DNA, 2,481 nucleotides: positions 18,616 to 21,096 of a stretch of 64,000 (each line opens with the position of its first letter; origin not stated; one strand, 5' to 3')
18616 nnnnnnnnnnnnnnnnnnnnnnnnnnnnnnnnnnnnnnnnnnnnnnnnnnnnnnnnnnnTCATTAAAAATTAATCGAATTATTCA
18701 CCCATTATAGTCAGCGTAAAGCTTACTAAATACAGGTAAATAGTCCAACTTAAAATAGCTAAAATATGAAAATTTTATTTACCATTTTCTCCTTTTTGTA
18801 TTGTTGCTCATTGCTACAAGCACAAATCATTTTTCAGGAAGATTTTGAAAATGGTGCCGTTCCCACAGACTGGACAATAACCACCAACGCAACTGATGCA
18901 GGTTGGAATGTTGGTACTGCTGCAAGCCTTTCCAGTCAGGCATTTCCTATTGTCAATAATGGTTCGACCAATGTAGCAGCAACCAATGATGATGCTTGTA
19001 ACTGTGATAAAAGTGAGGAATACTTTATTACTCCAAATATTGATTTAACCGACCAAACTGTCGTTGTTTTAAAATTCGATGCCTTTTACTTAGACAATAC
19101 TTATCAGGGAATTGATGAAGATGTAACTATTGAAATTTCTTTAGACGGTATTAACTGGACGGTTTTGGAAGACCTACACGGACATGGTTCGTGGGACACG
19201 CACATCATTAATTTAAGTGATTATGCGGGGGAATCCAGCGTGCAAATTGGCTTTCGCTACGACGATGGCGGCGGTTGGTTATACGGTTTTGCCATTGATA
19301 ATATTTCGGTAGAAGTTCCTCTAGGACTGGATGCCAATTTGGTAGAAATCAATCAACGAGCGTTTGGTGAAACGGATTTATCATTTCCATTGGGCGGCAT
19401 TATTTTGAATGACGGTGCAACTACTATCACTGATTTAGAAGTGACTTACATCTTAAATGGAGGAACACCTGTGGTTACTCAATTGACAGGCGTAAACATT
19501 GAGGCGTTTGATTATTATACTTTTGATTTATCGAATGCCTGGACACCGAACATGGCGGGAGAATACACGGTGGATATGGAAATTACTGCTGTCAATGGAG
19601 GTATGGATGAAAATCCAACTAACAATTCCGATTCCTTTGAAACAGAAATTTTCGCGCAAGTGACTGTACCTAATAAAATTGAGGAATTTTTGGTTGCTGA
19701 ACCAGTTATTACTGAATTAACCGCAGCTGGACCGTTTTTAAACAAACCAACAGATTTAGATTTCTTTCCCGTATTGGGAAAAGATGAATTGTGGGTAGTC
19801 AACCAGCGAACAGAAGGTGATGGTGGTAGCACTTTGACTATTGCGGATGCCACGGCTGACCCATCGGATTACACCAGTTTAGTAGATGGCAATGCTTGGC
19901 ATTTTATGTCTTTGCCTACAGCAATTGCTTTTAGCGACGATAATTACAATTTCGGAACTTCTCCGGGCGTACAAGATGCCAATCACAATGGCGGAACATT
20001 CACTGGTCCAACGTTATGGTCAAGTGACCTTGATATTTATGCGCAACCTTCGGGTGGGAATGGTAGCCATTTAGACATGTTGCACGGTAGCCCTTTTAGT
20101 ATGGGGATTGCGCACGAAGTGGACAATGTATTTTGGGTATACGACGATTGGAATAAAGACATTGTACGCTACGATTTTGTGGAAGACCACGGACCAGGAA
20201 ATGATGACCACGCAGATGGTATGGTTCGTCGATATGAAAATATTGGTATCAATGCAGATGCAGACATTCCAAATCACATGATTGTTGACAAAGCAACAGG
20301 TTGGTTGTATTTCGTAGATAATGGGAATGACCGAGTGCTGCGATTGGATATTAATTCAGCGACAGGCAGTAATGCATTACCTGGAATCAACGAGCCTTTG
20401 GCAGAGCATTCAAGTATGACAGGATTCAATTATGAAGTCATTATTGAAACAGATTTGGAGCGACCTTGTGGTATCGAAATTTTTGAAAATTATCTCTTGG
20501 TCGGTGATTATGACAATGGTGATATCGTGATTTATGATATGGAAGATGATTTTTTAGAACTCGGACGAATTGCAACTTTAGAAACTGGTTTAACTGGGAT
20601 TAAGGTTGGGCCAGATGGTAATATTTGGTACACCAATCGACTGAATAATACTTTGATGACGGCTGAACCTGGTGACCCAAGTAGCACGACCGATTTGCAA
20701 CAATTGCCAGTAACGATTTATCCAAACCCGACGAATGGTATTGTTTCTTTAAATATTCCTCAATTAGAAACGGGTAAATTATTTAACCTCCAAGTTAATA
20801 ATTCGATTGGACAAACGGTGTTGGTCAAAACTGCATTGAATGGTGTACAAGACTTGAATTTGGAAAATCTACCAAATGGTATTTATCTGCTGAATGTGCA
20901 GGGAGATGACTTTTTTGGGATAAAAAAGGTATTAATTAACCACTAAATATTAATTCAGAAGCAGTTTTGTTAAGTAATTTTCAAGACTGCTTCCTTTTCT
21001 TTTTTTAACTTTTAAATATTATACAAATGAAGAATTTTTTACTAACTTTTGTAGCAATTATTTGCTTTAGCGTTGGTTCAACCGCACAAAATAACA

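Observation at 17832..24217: T9SS-anchored MbnP-like protein with two tandem MbnH-like di-haem peroxidases, in a cluster with HYC-CC-PP, an HMBD lipoprotein and a surface propeller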

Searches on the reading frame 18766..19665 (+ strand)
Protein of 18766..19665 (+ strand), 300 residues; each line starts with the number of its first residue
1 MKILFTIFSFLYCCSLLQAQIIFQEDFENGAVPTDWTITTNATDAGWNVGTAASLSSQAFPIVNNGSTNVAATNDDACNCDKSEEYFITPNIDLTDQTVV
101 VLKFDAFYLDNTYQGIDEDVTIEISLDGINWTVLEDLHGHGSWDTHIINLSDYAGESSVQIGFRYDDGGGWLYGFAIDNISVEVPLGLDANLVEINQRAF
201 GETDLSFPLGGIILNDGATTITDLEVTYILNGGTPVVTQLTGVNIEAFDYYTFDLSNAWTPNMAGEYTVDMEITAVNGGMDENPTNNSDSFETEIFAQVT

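Call 71: search_protein_families(library=ncbifam, proteins=[window:18766-19665:+], max_evalue=1)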
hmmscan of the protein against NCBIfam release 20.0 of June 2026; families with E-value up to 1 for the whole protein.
window:18766-19665:+ (300 aa): 2 families
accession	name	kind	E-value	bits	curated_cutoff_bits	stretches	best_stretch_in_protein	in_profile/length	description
NF038128.1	choice_anch_J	domain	1.1e-11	45.2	30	1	23-182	2-162/162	choice-of-anchor J domain-containing protein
NF040660.1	mycolic_MTase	equivalog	0.065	12.8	390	1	20-86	189-255/283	cyclopropane mycolic acid synthase family methyltransferase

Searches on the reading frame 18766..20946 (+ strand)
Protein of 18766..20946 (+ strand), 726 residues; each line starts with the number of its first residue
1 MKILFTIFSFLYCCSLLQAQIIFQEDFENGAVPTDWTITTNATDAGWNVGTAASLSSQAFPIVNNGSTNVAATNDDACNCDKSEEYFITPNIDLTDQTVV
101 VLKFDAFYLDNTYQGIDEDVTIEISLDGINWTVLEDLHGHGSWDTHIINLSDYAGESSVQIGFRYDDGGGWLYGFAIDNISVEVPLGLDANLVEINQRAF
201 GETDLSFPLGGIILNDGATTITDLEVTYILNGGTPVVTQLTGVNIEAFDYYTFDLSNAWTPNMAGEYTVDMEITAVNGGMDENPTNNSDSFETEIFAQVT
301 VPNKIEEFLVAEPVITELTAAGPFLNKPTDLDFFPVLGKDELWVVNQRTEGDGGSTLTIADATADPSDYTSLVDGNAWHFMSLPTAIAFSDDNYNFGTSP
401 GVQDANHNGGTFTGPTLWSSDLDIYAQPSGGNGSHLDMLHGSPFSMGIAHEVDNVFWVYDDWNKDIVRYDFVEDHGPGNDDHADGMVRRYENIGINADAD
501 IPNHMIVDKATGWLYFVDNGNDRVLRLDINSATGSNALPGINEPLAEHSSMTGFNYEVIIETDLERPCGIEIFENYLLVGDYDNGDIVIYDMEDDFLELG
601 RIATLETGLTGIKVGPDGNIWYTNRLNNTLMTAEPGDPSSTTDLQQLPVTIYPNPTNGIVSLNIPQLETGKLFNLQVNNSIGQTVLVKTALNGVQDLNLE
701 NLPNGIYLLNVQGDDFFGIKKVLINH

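Call 3: search_protein_families(library=pfam, proteins=[window:18766-20946:+], max_evalue=0.01)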
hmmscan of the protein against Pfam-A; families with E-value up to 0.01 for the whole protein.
window:18766-20946:+ (726 aa): 4 families
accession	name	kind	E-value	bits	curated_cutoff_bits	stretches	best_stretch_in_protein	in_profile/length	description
PF18962.6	Por_Secre_tail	-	7.3e-11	42.7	27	1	651-724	1-75/75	Secretion system C-terminal sorting domain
PF21471.3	Reelin_subrepeat-B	-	0.0006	20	27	1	83-182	23-126/127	Reelin subrepeat B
PF20773.4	InhA-like_MAM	-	0.0035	17.3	26.9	0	139-184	118-164/191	Immune inhibitor A-like, MAM domain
PF07675.18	Cleaved_Adhesin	-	0.0036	17.7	21.4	0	22-104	3-82/174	Cleaved Adhesin Domain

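Call 4: search_protein_families(library=ncbifam, proteins=[window:18766-20946:+], max_evalue=0.01)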
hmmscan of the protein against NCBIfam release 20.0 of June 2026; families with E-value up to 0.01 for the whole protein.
window:18766-20946:+ (726 aa): 3 families
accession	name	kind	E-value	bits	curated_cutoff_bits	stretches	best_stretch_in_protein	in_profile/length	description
TIGR04183.1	Por_Secre_tail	domain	4.5e-09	36.2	23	1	651-725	1-72/72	T9SS type A sorting domain-containing protein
NF038113.1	T9SSA_dep_M36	equivalog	6.2e-07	28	885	1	641-725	785-869/869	T9SS-dependent M36 family metallopeptidase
NF052644.1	T9SS_DNase_Rie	equivalog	0.0031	16.9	260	0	1-184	1-169/251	T9SS-dependent surface endonuclease, AS87_RS02955 family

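Call 49: search_solved_structures(query=window:18766-20946:+, max_evalue=1)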
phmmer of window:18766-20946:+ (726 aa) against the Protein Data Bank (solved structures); distinct sequences matched with E-value up to 1: 19.
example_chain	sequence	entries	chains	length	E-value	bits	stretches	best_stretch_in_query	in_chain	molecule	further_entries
7pzj_A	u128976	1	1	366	0.00046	21.6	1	649-721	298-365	Lipase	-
8glk_D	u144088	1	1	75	0.00064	21.2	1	649-725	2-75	Endonuclease I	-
3ww7_A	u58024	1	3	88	0.004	18.5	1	500-544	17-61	Pizza2 protein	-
5i1y_A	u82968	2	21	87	0.0076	17.6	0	501-544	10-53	nvPizz2a-H16S58 | nvPizza2-H16S58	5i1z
5chb_A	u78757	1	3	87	0.0077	17.6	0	500-544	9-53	nvPizza2-S16H58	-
4zcn_A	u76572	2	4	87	0.0087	17.4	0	500-544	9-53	nvPizza2-S16S58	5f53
5gje_B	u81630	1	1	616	0.037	15.3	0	541-584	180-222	Low-density lipoprotein receptor-related protein 6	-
6h15_A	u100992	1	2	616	0.037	15.3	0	541-584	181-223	Low-density lipoprotein receptor-related protein 6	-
6h16_A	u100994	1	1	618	0.037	15.3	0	541-584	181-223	Low-density lipoprotein receptor-related protein 6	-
5fww_A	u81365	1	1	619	0.037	15.3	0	541-584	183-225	LOW-DENSITY LIPOPROTEIN RECEPTOR-RELATED PROTEIN 6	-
3s8v_A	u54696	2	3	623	0.038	15.3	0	541-584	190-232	Low-density lipoprotein receptor-related protein 6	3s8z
4a0p_A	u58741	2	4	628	0.039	15.2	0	541-584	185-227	LOW-DENSITY LIPOPROTEIN RECEPTOR-RELATED PROTEIN 6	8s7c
3s2k_A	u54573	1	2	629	0.04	15.2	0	541-584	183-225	Low-density lipoprotein receptor-related protein 6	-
8dvl_A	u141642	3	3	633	0.041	15.2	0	541-584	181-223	Low-density lipoprotein receptor-related protein 6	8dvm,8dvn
3wwb_A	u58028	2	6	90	0.063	14.5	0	500-544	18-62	Pizza2-SR protein | pizza2sr-pb protein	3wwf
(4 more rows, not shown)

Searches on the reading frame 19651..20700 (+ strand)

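Call 48: search_protein_families(library=pfam, proteins=[window:19651-20676:+], max_evalue=5)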
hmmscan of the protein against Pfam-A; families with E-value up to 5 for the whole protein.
seq(342 aa): 1 family
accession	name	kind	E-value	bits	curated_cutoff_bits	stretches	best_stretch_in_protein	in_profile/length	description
PF24684.1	Vgb_lyase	-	0.0039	16.5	50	1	308-333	9-34/290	Virginiamycin B lyase family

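Call 71: search_protein_families(library=ncbifam, proteins=[window:19666-20700:+], max_evalue=1)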
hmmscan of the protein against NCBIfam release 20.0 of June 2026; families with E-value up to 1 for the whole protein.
window:19666-20700:+ (345 aa): 0 families
